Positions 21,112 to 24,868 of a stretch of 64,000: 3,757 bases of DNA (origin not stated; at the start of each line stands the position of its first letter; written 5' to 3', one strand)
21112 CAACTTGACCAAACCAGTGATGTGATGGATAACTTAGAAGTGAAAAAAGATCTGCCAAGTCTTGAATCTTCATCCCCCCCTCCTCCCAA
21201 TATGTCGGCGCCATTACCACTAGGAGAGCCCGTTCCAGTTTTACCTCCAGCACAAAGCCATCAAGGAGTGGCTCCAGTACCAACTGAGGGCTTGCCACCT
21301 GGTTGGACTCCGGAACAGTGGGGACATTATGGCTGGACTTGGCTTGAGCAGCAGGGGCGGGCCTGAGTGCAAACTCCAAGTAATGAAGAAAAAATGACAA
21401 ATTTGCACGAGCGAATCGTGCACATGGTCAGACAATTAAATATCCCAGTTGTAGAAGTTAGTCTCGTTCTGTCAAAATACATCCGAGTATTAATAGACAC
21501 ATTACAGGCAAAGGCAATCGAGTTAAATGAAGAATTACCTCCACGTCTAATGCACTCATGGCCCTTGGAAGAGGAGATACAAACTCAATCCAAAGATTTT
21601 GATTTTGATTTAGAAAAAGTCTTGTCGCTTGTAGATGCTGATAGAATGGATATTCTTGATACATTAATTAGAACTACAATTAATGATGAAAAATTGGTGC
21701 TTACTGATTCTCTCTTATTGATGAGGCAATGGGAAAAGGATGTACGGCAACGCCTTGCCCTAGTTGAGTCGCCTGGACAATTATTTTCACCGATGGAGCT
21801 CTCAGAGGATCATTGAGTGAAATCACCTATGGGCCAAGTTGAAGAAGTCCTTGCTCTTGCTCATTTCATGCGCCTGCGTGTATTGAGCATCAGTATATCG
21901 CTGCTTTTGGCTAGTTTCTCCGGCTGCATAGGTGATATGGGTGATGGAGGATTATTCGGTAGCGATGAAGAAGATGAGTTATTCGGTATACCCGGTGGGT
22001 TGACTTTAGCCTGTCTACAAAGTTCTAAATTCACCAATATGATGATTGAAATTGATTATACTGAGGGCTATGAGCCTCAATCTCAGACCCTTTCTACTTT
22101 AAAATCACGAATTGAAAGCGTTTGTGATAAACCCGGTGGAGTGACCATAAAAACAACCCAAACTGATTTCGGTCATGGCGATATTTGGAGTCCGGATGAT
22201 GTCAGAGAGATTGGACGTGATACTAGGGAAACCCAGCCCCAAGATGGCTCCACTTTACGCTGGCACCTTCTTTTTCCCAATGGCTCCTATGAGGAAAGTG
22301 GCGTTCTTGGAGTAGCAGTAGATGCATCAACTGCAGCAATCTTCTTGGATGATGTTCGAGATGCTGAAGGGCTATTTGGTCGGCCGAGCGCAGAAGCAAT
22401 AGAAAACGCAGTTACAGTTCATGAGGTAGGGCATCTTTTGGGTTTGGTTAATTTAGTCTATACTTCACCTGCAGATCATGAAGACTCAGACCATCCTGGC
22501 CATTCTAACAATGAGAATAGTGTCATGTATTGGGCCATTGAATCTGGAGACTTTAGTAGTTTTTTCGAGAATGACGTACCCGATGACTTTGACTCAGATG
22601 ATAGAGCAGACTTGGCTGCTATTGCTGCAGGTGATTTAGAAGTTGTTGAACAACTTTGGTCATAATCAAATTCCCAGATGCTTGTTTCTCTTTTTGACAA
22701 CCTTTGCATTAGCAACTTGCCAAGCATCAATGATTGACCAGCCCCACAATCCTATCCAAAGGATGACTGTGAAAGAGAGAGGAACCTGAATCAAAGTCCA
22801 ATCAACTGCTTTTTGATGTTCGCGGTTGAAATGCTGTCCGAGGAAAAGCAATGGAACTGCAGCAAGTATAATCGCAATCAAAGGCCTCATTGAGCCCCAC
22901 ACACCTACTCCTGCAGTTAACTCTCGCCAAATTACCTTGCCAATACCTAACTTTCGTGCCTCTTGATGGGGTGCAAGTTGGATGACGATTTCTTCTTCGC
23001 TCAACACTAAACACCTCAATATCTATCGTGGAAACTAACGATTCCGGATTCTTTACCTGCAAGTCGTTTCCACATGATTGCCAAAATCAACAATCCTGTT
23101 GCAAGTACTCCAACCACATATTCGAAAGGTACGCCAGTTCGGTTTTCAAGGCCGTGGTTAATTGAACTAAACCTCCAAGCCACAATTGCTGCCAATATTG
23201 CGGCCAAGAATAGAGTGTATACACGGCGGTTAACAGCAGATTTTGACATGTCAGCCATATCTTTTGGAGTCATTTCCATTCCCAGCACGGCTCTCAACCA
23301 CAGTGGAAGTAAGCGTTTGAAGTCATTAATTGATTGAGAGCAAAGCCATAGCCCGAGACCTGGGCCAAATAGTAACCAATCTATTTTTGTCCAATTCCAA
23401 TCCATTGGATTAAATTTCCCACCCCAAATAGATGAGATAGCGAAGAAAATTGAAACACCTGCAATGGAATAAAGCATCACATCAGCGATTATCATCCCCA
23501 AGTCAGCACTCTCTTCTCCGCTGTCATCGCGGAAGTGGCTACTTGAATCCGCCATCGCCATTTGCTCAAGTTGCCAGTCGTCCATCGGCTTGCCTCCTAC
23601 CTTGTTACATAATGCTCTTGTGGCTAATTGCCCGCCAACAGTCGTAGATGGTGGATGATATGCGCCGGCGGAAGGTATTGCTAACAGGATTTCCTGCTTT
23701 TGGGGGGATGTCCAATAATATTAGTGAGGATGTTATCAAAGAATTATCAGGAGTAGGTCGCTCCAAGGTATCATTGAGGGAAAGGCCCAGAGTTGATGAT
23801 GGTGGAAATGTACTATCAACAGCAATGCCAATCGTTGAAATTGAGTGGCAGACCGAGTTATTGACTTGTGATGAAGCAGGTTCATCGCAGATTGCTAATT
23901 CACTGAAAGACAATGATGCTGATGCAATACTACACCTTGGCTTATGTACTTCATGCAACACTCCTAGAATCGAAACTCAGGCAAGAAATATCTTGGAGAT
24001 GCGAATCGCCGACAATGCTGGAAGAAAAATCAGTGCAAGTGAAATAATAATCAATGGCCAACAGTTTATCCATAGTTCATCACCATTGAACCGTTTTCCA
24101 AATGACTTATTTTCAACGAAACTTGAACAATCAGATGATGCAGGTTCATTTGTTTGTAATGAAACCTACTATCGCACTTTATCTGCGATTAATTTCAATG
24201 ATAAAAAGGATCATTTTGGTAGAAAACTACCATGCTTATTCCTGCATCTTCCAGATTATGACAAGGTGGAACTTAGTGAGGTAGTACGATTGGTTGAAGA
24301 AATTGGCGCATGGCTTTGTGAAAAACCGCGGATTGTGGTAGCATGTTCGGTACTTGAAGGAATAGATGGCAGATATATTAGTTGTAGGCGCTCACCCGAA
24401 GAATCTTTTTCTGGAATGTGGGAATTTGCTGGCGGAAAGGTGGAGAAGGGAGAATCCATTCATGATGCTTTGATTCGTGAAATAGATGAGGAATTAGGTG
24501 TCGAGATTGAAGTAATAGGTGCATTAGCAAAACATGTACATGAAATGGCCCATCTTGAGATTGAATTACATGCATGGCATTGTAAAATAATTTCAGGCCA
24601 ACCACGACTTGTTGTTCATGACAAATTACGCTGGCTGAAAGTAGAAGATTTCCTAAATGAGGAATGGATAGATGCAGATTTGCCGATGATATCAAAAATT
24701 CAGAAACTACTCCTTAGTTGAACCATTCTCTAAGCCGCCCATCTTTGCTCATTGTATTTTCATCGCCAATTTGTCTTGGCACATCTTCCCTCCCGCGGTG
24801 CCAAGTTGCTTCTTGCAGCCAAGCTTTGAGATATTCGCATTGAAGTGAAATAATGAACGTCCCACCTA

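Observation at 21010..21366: Shared cytoplasmic tail module on unrelated giant surface proteins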

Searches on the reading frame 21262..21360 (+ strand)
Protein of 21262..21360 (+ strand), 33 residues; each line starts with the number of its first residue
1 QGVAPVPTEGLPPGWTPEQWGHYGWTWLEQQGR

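Call 27: search_protein_representatives(alignment_id=A2)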
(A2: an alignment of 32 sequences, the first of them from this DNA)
Query: 32 sequences, 33 profile positions. Proteins with E-value up to 0.001 (for the whole library): 636; up to 1e-10: 176; up to 1e-30: 0. The best 150 are listed.
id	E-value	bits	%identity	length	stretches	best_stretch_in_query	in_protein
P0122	1.0e-15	73.0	-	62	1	2-32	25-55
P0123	6.9e-15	70.4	-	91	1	2-32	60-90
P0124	2.1e-14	68.8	-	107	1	1-32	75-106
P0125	2.1e-14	68.8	-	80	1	1-33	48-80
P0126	3.3e-14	68.2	-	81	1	1-32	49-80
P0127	6.3e-14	67.3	-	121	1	2-32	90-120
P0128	6.6e-14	67.3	-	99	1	2-31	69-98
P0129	6.7e-14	67.2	-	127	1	2-32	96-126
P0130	7.2e-14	67.1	-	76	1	2-32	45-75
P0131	8.0e-14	67.0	-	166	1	2-33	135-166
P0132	1.1e-13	66.6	-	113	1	1-32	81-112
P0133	1.4e-13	66.2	-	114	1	1-33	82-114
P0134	1.5e-13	66.2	-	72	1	3-32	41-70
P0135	1.6e-13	66.0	-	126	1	2-32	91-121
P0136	1.8e-13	65.8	-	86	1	2-32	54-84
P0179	4.0e-12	61.6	-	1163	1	3-32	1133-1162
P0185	5.2e-12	61.2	-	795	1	2-32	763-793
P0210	1.4e-11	59.8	-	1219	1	2-32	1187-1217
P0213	1.5e-11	59.7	-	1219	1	2-31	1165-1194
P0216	1.7e-11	59.5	-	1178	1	3-32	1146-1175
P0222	1.9e-11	59.4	-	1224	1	2-32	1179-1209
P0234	2.7e-11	58.9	-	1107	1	2-31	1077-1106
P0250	3.8e-11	58.4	-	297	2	5-31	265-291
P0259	5.3e-11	58.0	-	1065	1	3-30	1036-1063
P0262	6.1e-11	57.8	-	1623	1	2-31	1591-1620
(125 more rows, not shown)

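Call 47: search_protein_families(library=pfam, alignment_id=A2, max_evalue=10)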
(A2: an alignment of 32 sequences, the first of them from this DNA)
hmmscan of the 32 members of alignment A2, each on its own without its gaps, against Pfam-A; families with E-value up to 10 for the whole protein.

A. member 1, seq(33 aa): 0 families

B. families by the number of members that match (of 32 scanned): 0 families

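Call 48: search_solved_structures(query=A2, max_evalue=10, show_alignments=3)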
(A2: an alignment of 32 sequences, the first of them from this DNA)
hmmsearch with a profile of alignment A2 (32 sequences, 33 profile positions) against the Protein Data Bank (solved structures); distinct sequences matched with E-value up to 10: 13.
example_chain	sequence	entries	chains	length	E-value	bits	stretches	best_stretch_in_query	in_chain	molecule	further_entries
2dwv_A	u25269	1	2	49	0.022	17.6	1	5-32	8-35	Salvador homolog 1 protein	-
7bqf_A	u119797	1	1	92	0.11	15.3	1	5-32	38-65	Protein salvador homolog 1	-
2n8t_A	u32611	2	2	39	0.22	14.4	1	9-19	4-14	E3 ubiquitin-protein ligase NEDD4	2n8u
7bqg_A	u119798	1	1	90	0.24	14.3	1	5-32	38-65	Protein salvador homolog 1,Dendrin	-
4iqb_A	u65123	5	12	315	0.41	13.5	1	19-30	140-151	Thymidylate synthase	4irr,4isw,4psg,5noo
1ci7_A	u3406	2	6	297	0.51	13.2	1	19-30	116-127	PROTEIN (THYMIDYLATE SYNTHASE) | THYMIDYLATE SYNTHASE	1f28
2ysf_A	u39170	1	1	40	0.58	13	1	9-17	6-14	E3 ubiquitin-protein ligase Itchy homolog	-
5h3a_A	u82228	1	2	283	0.65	12.9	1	19-31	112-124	ORF70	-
5h38_A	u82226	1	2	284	0.65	12.8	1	19-31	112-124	ORF70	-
5h39_A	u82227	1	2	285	0.66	12.8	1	19-31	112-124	ORF70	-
3i3r_A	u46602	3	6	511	0.76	12.6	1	19-31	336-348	Dihydrofolate reductase/thymidylate synthase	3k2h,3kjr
3nrr_A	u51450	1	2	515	0.77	12.6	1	19-31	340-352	Dihydrofolate reductase-thymidylate synthase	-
2ijq_A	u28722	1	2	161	8.2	9.3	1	8-22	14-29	Hypothetical protein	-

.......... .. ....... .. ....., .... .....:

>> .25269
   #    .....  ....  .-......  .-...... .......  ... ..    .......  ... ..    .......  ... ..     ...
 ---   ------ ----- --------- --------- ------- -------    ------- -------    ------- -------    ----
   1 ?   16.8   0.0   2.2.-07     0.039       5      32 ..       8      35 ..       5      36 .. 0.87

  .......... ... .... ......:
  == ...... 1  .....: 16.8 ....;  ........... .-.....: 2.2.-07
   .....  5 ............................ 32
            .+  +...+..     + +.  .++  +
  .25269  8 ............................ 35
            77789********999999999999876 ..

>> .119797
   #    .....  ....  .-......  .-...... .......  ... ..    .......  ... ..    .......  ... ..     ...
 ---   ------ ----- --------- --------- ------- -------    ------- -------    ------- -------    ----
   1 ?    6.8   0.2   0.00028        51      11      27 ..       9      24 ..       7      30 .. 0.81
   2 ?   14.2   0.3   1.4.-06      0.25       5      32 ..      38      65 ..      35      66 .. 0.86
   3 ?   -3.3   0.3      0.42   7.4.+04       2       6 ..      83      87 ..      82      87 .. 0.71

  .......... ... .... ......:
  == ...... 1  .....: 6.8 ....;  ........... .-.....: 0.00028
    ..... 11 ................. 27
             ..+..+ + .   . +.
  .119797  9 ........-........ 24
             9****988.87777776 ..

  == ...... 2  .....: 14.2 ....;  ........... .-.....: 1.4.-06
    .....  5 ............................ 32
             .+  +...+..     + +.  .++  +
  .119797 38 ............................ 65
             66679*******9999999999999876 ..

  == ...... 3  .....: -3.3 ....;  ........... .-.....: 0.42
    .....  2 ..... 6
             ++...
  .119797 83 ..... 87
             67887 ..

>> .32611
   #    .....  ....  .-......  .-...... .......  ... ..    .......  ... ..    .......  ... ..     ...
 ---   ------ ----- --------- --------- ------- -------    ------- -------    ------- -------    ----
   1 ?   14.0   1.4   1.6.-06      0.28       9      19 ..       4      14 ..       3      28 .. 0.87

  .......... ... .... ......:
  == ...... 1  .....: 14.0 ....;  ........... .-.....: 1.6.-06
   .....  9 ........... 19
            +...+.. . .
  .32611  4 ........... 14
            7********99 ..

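Call 73: list_cluster_members(proteins=[P0179, P0185, P0210, P0213, P0216, P0222, P0234, P0259, P0262, P0250])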
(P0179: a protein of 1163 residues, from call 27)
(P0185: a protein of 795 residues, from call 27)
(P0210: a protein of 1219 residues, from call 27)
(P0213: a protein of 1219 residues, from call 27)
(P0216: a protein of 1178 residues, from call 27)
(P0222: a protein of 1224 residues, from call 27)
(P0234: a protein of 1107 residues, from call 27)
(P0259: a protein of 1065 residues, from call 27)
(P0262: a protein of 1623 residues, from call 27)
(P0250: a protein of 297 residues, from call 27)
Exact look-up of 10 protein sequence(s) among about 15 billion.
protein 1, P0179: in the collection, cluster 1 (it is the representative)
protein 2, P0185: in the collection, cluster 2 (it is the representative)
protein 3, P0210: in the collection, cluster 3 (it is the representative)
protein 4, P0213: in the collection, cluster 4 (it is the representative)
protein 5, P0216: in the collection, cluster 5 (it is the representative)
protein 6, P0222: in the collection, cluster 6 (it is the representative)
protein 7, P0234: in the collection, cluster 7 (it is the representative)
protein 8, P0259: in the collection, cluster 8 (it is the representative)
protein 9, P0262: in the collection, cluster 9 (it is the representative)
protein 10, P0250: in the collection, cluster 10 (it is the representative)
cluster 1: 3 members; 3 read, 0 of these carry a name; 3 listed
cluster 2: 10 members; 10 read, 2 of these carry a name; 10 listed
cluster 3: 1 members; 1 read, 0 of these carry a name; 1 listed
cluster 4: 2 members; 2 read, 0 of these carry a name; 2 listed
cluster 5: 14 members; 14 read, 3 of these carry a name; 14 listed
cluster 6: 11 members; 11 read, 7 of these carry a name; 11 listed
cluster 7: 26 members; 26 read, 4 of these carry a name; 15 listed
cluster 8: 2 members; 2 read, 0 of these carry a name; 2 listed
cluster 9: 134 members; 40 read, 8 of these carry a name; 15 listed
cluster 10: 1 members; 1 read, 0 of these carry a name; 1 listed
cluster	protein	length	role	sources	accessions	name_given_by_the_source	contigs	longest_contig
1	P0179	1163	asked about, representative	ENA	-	-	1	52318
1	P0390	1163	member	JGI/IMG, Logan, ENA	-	-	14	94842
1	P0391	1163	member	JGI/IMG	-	-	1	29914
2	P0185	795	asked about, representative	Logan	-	-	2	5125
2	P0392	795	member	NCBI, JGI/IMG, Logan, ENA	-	hypothetical protein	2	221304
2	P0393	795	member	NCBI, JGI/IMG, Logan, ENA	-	hypothetical protein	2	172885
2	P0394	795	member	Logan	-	-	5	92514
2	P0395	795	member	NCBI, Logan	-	-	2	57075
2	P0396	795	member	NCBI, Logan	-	-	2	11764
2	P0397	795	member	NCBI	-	-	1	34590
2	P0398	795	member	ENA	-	-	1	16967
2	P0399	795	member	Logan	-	-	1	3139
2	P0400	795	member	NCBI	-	-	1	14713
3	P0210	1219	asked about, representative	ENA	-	-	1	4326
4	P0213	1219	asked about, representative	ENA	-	-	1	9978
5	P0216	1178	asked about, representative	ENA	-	-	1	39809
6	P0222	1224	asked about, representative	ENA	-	-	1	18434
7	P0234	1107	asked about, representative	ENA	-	-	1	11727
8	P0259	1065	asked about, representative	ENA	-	-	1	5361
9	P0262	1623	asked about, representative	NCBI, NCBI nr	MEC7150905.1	MAG: S8 family serine peptidase [Candidatus Thermoplasmatota archaeon] | S8 family serine peptidase [Candidatus Thermoplasmatota archaeon]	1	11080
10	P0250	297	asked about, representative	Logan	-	-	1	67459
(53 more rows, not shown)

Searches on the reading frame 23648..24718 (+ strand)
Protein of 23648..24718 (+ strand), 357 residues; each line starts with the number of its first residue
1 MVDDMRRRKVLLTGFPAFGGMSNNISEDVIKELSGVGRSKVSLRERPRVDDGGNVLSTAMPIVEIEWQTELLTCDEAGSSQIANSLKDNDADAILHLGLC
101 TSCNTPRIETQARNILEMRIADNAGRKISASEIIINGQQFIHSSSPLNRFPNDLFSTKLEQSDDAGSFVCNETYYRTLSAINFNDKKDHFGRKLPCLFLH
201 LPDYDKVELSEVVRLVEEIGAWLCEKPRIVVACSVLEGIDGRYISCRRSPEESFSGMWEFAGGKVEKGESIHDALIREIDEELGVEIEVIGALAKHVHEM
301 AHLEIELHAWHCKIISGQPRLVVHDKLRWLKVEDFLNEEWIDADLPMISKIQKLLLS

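Call 23: search_protein_families(library=pfam, proteins=[window:23648-24718:+], max_evalue=0.001)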
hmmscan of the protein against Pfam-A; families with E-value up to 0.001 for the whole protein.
window:23648-24718:+ (357 aa): 4 families
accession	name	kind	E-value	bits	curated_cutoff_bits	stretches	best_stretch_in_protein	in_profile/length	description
PF14815.12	NUDIX_4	-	3.1e-15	56.4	35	1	238-337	7-100/113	NUDIX domain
PF01470.22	Peptidase_C15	-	6.4e-14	52.9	22.7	1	9-191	2-163/204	Pyroglutamyl peptidase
PF00293.34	NUDIX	-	1.8e-13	51.1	21.1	1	230-343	4-126/134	NUDIX domain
PF22327.2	Nudt16-like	-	0.00079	19.8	27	0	254-294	31-72/161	U8 snoRNA-decapping enzyme-like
